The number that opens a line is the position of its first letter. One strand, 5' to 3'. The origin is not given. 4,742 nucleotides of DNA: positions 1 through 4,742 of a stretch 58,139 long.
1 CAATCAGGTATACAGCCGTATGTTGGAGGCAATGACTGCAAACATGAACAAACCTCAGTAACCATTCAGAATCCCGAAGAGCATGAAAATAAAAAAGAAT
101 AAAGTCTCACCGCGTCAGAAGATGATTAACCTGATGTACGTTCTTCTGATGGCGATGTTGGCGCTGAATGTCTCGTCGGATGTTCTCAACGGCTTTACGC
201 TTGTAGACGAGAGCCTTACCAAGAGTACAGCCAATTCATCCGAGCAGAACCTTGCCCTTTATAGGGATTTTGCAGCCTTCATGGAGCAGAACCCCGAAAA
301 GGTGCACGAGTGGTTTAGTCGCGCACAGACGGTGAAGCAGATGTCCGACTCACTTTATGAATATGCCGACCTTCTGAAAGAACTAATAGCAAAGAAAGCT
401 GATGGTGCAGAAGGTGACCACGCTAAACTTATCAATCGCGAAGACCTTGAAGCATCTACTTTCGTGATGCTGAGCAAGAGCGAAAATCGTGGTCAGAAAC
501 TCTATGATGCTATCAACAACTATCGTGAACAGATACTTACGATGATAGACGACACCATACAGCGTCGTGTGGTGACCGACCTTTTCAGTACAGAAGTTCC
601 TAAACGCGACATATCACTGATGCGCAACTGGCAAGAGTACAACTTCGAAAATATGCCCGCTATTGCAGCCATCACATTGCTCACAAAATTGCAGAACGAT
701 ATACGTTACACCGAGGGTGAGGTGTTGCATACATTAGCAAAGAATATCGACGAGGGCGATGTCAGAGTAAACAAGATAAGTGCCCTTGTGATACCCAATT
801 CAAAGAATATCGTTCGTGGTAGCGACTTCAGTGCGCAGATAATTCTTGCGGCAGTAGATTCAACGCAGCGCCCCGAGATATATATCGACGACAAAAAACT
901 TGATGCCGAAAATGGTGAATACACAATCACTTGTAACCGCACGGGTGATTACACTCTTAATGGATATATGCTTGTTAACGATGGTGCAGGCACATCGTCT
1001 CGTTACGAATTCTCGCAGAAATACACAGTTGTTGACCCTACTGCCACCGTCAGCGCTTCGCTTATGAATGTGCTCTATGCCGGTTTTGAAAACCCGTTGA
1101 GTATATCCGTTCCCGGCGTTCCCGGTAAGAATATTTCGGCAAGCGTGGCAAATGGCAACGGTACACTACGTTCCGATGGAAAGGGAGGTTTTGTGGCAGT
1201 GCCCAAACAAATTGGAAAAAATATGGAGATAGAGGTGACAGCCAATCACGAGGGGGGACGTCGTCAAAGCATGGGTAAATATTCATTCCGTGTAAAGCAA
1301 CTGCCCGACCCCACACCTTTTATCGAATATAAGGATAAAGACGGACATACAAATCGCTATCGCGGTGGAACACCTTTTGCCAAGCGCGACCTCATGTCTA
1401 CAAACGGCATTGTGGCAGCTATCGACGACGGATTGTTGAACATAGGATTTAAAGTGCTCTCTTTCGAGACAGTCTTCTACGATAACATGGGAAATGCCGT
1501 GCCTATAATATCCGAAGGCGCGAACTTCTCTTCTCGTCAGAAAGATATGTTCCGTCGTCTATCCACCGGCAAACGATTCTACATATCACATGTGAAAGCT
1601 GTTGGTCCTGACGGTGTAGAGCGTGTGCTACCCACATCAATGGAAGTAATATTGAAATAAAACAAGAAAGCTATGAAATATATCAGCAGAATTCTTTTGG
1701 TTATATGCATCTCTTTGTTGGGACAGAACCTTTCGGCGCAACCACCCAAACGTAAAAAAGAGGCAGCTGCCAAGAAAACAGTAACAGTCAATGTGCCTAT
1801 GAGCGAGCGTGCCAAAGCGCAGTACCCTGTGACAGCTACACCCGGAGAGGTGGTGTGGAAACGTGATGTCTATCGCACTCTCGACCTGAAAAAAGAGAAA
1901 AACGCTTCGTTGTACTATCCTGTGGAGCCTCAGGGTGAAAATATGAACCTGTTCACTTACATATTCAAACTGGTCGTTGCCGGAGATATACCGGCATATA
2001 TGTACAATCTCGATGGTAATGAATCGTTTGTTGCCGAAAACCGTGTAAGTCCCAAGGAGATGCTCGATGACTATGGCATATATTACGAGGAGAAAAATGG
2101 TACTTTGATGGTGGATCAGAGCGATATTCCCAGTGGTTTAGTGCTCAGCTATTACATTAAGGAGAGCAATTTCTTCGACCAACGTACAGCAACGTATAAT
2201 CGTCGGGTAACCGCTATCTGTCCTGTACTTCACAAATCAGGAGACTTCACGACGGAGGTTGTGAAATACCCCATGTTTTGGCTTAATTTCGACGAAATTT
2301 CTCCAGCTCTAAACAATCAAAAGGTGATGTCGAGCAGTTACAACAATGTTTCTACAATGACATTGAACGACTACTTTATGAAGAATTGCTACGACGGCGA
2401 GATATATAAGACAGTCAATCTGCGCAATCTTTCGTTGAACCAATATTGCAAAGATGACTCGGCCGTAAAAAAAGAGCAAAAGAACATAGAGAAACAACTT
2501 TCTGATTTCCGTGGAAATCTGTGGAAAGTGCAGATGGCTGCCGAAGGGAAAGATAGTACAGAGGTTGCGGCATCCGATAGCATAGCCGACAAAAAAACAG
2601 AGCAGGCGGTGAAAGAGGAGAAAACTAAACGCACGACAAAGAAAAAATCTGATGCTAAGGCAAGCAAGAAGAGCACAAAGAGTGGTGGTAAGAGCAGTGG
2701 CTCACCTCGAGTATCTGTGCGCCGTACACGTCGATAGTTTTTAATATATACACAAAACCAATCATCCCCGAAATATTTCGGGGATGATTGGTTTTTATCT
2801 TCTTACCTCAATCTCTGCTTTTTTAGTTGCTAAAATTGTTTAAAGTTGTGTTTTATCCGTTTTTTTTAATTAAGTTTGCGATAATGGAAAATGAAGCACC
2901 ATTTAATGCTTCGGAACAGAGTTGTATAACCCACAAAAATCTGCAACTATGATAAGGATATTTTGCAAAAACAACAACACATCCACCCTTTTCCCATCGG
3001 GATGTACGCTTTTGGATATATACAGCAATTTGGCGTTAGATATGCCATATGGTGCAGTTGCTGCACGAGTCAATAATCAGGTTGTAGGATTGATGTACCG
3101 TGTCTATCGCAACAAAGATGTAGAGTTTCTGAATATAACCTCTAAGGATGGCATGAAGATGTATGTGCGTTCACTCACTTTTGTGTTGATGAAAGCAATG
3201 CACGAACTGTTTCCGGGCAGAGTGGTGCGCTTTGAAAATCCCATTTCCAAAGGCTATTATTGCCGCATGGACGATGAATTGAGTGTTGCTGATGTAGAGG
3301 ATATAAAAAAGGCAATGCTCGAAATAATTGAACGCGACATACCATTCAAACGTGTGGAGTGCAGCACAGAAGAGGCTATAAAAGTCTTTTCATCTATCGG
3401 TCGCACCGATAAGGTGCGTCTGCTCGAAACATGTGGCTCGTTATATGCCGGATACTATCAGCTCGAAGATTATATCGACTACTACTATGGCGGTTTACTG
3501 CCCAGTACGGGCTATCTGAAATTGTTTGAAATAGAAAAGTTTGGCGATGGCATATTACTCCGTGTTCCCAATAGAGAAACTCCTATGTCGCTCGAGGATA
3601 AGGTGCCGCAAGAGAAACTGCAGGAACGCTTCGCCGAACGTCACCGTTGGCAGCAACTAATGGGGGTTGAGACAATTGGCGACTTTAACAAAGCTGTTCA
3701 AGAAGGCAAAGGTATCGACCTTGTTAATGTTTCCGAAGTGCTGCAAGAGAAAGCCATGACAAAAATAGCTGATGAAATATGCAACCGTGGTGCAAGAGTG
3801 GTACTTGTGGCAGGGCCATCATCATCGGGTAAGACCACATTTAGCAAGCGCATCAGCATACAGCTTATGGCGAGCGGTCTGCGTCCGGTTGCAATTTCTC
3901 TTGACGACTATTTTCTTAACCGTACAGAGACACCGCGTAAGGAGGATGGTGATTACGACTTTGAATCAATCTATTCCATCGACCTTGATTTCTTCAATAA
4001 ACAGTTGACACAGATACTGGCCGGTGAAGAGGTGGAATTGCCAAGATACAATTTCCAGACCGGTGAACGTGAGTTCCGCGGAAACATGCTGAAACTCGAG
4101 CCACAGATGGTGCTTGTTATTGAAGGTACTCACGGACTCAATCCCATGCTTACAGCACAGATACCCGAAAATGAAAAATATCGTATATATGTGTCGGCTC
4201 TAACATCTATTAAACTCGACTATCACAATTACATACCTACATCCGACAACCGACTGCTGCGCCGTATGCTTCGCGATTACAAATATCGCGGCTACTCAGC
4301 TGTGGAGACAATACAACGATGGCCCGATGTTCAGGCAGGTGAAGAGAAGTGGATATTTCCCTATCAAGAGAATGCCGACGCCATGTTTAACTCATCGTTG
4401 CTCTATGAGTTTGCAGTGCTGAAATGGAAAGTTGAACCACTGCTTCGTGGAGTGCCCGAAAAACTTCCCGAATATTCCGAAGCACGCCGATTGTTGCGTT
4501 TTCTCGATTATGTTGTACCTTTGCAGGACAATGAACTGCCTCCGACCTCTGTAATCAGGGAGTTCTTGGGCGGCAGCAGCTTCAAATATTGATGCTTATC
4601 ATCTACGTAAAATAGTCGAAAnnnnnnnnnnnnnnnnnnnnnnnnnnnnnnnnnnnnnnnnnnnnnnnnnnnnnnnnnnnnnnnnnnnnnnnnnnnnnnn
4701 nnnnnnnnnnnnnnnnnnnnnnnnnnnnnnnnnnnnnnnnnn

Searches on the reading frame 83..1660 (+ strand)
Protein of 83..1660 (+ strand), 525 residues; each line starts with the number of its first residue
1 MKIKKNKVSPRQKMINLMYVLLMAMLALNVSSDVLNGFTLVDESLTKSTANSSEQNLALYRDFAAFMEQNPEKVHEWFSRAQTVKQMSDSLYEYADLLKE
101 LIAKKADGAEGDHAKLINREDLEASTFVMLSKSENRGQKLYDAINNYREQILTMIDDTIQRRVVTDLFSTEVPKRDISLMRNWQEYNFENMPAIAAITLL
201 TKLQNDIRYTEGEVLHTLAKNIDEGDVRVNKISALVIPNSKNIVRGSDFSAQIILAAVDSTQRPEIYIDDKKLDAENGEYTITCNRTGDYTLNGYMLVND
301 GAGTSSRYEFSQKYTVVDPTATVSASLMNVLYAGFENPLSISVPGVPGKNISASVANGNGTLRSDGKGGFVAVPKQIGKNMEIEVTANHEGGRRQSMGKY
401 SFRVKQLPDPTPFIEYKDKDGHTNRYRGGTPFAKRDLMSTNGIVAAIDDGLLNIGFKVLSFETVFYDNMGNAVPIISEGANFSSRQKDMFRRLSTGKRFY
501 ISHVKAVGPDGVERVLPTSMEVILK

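Call 13: search_protein_families(library=pfam, proteins=[window:83-1660:+], max_evalue=0.00001)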
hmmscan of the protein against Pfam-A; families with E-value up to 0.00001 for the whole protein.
window:83-1660:+ (525 aa): 4 families
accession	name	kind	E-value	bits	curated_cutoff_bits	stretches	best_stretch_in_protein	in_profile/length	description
PF12081.13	GldM_1st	-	6.3e-61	206.2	25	1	33-221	1-194/194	GldM N-terminal domain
PF12080.14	GldM_4th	-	6.9e-34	117.3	24.6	1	408-525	1-114/114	GldM C-terminal domain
PF21601.3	GldM_2nd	-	2e-28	99.2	24.4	1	223-317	1-97/98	GldM second domain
PF21602.3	GldM_3rd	-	1.7e-27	95.9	25.2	1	320-405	1-82/82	GldM third domain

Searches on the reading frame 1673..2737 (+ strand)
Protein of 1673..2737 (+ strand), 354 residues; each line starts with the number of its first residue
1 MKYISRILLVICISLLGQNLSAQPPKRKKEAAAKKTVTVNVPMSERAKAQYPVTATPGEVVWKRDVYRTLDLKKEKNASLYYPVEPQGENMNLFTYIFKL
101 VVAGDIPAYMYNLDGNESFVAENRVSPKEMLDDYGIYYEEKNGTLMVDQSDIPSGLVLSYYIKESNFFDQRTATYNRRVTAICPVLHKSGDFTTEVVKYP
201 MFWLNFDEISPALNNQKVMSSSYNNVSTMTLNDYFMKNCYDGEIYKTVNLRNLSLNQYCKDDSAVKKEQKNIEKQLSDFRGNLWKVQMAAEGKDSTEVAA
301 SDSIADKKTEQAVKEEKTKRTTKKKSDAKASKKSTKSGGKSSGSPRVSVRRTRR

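Call 13: search_protein_families(library=pfam, proteins=[window:1673-2737:+], max_evalue=0.00001)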
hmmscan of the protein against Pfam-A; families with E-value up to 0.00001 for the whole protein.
window:1673-2737:+ (354 aa): 1 family
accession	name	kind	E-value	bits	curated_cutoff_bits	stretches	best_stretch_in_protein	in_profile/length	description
PF19841.4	GldN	-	3.5e-53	181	23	1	59-285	5-228/228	Gliding motility associated protein GldN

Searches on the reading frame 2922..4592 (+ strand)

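Call 13: search_protein_families(library=pfam, proteins=[window:2922-4592:+], max_evalue=0.00001)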
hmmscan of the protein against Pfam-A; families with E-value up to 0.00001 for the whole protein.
window:2922-4592:+ (556 aa): 1 family
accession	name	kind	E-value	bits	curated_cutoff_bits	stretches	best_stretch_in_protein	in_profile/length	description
PF00485.24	PRK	-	2.5e-18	67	22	1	294-490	2-188/196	Phosphoribulokinase / Uridine kinase family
